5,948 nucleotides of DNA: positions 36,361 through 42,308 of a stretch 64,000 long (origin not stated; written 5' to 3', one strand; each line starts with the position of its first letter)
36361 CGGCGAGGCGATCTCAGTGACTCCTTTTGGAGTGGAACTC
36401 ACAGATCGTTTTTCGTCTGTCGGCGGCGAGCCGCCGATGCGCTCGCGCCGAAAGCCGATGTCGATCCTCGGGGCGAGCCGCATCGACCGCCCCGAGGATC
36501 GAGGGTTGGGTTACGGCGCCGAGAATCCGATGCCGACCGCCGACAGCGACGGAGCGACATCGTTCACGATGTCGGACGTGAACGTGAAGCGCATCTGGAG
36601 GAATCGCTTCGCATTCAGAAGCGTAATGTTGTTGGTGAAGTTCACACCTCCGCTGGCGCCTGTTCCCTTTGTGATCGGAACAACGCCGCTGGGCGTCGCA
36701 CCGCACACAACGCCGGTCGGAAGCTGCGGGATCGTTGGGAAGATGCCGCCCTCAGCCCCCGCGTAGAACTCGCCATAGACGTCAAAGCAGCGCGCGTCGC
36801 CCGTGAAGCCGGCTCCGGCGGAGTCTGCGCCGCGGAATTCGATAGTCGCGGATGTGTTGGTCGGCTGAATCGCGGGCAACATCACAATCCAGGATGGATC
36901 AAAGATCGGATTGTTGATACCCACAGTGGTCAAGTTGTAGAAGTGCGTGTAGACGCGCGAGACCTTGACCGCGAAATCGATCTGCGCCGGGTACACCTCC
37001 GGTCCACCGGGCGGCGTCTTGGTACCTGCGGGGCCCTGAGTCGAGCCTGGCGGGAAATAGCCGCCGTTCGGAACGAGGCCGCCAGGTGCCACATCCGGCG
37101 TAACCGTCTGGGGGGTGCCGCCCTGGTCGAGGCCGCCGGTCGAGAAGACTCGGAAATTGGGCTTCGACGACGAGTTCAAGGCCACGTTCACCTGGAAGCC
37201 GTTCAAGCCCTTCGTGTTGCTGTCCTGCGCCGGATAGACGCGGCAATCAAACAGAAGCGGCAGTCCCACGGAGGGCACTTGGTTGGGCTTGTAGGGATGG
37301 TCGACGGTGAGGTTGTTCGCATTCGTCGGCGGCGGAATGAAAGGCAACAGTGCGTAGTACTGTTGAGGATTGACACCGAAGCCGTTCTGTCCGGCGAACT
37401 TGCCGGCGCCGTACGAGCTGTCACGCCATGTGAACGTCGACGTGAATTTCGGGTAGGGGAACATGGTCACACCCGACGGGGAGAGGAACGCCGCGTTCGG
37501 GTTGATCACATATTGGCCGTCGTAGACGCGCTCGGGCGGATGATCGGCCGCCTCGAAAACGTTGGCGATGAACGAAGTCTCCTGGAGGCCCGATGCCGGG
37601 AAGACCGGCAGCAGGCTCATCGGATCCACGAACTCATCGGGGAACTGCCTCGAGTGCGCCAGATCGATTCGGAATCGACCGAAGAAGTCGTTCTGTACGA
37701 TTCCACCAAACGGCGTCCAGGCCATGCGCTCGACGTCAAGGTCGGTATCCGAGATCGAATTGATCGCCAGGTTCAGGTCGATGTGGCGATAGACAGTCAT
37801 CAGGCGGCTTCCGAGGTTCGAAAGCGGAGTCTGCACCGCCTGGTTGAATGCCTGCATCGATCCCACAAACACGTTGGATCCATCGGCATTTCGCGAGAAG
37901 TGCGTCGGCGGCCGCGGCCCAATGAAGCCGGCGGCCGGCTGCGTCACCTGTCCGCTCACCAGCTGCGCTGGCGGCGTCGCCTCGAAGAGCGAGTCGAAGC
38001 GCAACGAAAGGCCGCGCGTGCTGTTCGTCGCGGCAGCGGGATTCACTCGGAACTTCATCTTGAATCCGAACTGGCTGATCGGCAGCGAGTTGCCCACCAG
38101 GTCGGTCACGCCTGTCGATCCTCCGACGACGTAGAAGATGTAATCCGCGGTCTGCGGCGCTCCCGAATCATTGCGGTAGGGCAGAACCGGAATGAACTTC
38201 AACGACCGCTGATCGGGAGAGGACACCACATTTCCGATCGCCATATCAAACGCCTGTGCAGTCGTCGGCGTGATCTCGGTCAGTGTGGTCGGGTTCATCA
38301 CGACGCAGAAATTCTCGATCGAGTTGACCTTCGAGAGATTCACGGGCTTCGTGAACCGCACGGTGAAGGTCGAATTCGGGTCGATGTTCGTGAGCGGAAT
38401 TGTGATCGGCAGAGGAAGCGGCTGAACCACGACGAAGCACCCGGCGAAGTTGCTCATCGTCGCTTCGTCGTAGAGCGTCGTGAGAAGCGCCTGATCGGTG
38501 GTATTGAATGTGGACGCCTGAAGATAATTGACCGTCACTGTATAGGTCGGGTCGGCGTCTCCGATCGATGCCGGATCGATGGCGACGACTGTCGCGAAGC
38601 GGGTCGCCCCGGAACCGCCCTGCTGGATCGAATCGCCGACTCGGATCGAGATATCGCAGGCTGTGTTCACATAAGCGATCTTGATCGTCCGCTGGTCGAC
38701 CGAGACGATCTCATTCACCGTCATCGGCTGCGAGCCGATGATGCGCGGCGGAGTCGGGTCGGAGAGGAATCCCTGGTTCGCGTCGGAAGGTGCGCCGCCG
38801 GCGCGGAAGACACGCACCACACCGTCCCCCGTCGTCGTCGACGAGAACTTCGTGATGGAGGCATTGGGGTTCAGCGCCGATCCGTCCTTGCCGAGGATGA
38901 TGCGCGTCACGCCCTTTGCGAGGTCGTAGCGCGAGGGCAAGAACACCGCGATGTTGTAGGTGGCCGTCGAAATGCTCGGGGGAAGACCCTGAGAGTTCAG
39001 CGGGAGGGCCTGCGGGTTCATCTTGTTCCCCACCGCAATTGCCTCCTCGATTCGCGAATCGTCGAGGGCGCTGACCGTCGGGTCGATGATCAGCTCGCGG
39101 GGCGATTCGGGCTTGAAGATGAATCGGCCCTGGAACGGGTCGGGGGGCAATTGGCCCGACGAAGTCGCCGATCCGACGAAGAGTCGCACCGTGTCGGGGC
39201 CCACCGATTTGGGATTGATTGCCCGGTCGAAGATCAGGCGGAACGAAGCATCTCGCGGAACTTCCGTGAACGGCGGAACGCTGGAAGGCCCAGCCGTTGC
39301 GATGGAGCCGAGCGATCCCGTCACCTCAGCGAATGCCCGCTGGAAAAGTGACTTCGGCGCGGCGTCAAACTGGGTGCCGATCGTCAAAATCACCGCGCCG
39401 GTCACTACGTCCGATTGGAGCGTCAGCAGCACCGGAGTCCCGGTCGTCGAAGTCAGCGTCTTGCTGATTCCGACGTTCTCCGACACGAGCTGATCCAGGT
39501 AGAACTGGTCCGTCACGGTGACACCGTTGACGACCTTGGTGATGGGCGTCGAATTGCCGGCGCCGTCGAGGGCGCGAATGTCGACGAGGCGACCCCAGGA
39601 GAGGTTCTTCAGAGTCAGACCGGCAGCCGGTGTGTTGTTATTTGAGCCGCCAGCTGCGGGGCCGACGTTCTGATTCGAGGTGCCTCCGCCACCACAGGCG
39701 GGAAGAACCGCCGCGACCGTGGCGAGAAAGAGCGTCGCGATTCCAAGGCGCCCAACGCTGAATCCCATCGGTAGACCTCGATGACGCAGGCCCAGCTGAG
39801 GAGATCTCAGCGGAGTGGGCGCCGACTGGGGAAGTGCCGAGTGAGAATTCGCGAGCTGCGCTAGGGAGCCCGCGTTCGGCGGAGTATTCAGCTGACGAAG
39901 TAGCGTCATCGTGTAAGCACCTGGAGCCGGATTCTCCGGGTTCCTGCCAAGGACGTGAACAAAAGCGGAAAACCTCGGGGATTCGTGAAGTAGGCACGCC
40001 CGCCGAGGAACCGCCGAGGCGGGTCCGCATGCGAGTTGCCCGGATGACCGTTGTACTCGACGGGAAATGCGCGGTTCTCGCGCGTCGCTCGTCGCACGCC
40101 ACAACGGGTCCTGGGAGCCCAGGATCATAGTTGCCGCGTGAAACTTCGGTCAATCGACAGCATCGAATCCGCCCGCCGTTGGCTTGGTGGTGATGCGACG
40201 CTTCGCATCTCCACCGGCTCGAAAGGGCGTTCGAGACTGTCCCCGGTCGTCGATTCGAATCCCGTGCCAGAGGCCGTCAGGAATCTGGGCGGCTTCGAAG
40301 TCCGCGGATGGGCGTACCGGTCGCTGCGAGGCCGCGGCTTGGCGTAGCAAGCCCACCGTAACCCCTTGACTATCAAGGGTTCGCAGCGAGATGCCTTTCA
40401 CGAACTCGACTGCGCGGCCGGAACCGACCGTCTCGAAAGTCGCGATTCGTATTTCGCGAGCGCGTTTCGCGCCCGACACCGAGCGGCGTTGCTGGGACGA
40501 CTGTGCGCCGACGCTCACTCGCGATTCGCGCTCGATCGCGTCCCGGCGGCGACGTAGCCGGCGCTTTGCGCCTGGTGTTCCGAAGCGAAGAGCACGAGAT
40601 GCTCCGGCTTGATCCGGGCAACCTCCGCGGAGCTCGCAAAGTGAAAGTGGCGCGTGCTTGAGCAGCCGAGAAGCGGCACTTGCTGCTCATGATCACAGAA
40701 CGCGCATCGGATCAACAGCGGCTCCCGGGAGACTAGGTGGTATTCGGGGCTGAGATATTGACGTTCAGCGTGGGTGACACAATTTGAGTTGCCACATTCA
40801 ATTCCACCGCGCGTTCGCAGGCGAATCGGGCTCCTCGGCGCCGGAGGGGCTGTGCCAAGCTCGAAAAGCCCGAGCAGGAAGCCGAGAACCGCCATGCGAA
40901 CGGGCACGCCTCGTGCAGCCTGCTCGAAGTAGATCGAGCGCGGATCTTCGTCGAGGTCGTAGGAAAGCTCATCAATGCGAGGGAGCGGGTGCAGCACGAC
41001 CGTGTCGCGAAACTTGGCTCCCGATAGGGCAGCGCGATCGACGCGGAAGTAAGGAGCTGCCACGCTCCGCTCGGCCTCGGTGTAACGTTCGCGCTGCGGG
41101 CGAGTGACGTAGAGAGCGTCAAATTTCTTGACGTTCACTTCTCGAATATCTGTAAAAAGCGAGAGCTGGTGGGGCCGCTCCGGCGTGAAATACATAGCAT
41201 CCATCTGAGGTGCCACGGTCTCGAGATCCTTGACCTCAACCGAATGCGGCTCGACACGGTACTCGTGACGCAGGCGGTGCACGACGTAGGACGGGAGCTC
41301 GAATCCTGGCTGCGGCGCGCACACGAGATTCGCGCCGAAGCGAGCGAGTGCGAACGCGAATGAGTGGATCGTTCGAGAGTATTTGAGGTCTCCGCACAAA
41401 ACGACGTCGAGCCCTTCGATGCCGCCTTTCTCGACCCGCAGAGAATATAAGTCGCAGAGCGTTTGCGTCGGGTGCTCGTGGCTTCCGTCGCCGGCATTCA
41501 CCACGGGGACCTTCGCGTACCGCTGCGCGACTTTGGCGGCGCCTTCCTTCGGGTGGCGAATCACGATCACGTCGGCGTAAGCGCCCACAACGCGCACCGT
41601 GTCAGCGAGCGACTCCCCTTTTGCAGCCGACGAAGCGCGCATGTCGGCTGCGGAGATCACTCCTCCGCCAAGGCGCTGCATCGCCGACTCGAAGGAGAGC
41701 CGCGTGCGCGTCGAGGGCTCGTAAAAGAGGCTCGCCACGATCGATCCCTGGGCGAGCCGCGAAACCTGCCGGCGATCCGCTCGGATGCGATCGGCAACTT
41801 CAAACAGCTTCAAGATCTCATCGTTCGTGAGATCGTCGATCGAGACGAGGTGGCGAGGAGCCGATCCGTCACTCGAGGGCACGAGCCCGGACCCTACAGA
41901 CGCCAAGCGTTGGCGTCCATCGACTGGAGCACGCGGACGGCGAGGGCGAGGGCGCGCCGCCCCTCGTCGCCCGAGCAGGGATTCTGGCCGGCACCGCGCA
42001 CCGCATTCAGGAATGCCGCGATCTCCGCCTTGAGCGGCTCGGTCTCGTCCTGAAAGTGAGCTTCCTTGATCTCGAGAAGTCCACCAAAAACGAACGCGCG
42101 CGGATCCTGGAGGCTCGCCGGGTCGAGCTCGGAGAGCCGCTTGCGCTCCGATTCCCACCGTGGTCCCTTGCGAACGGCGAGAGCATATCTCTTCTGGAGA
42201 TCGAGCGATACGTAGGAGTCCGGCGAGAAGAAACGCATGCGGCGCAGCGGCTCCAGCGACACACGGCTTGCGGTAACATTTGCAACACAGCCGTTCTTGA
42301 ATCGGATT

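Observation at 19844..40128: Candidate novel envelope system: a 20-kb co-directional block combining a motor-atypical type IV filament machine with giant lipoproteins, a PG-anchoring lipoprotein and an EF-G-like GTPase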

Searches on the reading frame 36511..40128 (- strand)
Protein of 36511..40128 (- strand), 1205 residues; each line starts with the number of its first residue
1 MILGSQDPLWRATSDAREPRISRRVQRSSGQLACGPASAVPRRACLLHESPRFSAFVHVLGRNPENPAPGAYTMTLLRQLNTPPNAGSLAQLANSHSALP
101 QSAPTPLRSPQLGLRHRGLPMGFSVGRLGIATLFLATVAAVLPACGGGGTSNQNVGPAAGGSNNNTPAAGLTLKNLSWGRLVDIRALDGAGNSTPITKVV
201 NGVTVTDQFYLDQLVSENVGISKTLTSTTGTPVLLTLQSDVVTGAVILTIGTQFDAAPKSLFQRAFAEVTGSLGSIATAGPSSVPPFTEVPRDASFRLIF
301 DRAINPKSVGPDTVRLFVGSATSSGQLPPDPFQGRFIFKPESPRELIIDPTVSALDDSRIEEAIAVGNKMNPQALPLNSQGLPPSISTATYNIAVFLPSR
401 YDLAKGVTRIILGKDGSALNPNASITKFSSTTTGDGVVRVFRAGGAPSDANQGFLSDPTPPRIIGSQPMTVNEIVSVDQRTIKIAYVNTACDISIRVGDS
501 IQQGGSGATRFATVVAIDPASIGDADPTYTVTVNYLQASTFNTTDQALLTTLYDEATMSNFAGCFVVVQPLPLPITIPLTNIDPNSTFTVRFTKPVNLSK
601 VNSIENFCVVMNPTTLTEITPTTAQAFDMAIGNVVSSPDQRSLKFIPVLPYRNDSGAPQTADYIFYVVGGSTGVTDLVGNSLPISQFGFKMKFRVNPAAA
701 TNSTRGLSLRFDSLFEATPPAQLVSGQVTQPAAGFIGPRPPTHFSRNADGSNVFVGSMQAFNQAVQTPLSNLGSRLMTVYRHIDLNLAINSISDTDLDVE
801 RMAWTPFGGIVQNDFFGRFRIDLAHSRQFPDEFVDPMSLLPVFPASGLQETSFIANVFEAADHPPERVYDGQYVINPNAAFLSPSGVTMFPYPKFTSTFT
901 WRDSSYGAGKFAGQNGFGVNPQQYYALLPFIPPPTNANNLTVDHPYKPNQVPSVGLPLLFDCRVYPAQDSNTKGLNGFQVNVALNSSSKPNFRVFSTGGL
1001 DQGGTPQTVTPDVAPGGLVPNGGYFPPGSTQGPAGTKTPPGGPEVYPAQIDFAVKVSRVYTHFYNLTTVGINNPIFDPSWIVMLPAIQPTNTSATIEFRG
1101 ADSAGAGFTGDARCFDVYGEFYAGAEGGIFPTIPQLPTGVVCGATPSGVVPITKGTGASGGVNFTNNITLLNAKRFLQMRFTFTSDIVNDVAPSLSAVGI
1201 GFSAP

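Call 5: search_protein_families(library=pfam, proteins=[window:36511-40128:-], max_evalue=0.1)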
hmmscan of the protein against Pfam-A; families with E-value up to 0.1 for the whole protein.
window:36511-40128:- (1205 aa): 0 families

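Call 22: search_protein_families(library=ncbifam, proteins=[window:36511-39768:-], max_evalue=0.001)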
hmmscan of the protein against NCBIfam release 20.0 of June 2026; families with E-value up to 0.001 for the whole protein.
window:36511-39768:- (1085 aa): 0 families

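Call 58: search_solved_structures(query=A3, max_evalue=1)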
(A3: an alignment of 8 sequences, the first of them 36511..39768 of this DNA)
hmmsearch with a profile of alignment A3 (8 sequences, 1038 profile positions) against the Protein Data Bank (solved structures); distinct sequences matched with E-value up to 1: 0.

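Call 70: predict_structure(protein=window:36511-39693:-)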
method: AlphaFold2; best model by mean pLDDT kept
length: 1060 residues; sequences in the alignment: 1
mean_pLDDT: 27.9   pTM: 0.22
mean pLDDT of the five models: 27.9, 24.1, 22.7, 21.8, 21.5
residues with pLDDT >= 90: 0; 70-90: 0; 50-70: 0; < 50: 1060
segments of 3 or more residues with pLDDT < 50: 1-1060
pLDDT, mean of each block of 10 residues (from residue 1): 29 30 30 30 28 28 28 27 30 29 30 35 35 29 28 28 32 32 35 33 34 38 34 30 28 29 29 28 25 25 25 25 25 27 28 28 29 29 29 27 30 28 26 25 25 30 29 31 32 32 30 31 33 31 28 29 24 24 24 26 26 28 27 24 25 25 23 22 26 26 23 25 22 24 24 24 26 29 29 26 25 24 28 26 25 25 28 27 31 31 23 24 26 26 29 28 28 30 30 29 27 25 30 28 31 25
secondary structure, 60 per line:
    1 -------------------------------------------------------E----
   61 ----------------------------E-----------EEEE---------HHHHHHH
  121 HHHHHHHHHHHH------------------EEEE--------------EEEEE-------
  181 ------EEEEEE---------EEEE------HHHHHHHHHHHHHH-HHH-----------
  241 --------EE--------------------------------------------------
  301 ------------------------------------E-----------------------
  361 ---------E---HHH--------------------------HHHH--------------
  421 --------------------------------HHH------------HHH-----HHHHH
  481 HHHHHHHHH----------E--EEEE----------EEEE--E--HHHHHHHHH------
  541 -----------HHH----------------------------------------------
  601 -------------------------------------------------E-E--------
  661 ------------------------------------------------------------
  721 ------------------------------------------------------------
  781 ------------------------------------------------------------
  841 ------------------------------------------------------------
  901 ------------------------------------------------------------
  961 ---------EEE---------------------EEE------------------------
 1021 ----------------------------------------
elements in order (helices of 4 or more, strands of 3 or more residues): E101-104 H114-132 E151-154 E169-173 E187-192 E202-205 H212-225 H403-406 H476-489 E503-506 E517-520 H526-534 E970-972 E994-996

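Call 72: search_protein_families(library=pfam, alignment_id=A3, max_evalue=0.01)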
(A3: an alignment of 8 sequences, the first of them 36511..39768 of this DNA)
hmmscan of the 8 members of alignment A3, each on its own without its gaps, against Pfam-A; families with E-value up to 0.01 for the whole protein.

A. member 1, window:36511-39768:- (1085 aa): 0 families

B. families by the number of members that match (of 8 scanned): 1 family
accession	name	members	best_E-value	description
PF13205.12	Big_5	6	0.0001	Bacterial Ig-like domain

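Call 76: search_protein_representatives(protein=window:36511-39693:-)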
Query: 1060 residues. Proteins with E-value up to 0.001 (for the whole library): 470; up to 1e-10: 368; up to 1e-30: 241. The best 150 are listed.
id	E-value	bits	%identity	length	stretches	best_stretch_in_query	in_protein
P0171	0.0e+00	1020.5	51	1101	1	11-1058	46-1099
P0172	3.5e-202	690.5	44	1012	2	296-1060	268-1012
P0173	7.5e-196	669.5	42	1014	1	31-1058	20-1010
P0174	1.4e-100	354.1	37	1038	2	110-708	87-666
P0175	1.4e-96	340.9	37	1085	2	79-708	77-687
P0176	2.2e-91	323.6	33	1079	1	116-1057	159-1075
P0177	5.0e-90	319.2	37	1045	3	96-719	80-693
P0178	3.7e-89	316.3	33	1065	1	66-1057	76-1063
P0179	1.6e-88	314.2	35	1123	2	23-958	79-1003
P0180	4.4e-87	309.4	34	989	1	86-1057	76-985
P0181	2.7e-86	306.8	31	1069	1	110-1057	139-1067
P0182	1.1e-85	304.8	33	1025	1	13-981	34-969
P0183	3.8e-85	303.0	36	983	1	97-975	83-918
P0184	7.4e-85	302.0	33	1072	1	100-1060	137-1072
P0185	8.8e-85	301.8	33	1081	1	85-1056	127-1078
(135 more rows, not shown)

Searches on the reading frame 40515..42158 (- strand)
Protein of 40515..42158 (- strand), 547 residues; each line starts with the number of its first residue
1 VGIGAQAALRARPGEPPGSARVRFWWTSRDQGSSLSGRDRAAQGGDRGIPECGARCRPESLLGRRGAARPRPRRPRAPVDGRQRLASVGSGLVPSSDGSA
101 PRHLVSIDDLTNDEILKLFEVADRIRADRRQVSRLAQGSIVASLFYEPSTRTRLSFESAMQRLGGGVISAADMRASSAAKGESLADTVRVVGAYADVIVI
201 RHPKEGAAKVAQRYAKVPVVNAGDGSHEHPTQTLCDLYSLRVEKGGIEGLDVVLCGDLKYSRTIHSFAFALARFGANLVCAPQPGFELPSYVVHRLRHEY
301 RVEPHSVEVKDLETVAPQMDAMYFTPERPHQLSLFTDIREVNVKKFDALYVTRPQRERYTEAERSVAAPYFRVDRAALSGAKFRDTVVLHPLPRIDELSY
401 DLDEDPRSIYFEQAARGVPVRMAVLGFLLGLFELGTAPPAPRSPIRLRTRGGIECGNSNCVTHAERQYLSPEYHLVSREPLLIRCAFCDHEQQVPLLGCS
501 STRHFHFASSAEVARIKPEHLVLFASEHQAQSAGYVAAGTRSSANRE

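Call 5: search_protein_families(library=pfam, proteins=[window:40515-42158:-], max_evalue=0.1)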
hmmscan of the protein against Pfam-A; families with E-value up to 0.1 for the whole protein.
window:40515-42158:- (547 aa): 3 families
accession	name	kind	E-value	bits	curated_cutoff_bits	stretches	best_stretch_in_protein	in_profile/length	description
PF02729.26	OTCace_N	-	1.3e-48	165.3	29.9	1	102-241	1-147/148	Aspartate/ornithine carbamoyltransferase, carbamoyl-P binding domain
PF00185.30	OTCace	-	2.1e-23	83.5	29.4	2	332-427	59-156/157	Aspartate/ornithine carbamoyltransferase, Asp/Orn binding domain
PF02748.20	PyrI_C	-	1.6e-08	34.7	23.4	1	451-492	4-43/48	Aspartate carbamoyltransferase regulatory chain, metal binding domain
